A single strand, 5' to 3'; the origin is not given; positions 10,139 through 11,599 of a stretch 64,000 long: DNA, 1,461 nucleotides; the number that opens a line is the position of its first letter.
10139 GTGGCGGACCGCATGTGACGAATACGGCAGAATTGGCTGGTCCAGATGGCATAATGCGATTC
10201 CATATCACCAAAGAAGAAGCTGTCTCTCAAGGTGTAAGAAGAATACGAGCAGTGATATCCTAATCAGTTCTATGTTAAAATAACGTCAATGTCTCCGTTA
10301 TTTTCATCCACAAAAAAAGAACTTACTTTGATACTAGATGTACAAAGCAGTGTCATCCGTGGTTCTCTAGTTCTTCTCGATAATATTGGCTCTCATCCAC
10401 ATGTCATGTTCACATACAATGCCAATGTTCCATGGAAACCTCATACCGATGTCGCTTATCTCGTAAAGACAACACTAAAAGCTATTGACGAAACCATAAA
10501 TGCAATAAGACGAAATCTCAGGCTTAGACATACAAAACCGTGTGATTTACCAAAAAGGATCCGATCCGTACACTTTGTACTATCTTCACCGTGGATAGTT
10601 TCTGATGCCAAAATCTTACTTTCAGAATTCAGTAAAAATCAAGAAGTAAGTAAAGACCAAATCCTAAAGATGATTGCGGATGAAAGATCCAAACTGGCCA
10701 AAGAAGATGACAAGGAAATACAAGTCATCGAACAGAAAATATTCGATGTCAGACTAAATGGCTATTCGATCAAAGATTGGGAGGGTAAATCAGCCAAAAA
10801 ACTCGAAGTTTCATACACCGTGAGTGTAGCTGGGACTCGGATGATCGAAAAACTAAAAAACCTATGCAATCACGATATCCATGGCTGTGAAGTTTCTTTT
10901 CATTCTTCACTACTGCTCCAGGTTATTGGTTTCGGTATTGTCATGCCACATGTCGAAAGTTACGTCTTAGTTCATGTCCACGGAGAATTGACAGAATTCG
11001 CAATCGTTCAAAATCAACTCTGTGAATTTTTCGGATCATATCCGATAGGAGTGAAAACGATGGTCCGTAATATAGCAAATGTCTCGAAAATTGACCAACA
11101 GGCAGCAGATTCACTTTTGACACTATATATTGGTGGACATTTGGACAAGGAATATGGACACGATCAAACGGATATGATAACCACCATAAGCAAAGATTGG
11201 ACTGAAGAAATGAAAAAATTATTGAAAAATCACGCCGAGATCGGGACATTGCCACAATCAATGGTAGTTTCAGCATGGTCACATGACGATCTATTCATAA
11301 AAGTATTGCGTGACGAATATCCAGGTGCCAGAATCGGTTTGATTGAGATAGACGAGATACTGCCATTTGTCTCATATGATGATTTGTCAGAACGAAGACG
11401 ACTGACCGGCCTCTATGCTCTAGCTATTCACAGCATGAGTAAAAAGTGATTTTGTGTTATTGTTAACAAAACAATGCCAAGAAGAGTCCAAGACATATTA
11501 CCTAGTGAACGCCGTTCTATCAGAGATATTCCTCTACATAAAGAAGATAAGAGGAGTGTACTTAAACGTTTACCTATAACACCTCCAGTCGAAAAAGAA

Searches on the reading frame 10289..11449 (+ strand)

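Call 42: search_protein_families(library=pfam, proteins=[window:10289-11449:+])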
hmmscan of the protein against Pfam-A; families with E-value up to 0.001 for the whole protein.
window:10289-11449:+ (386 aa): 0 families

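Call 70: search_protein_families(library=ncbifam, max_evalue=0.01, proteins=[window:10289-11449:+])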
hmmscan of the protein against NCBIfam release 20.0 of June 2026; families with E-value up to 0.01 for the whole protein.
window:10289-11449:+ (386 aa): 1 family
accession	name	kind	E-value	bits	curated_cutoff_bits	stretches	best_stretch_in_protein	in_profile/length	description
TIGR01174.1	ftsA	equivalog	6e-05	22.3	175.85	1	62-303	42-273/371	cell division protein FtsA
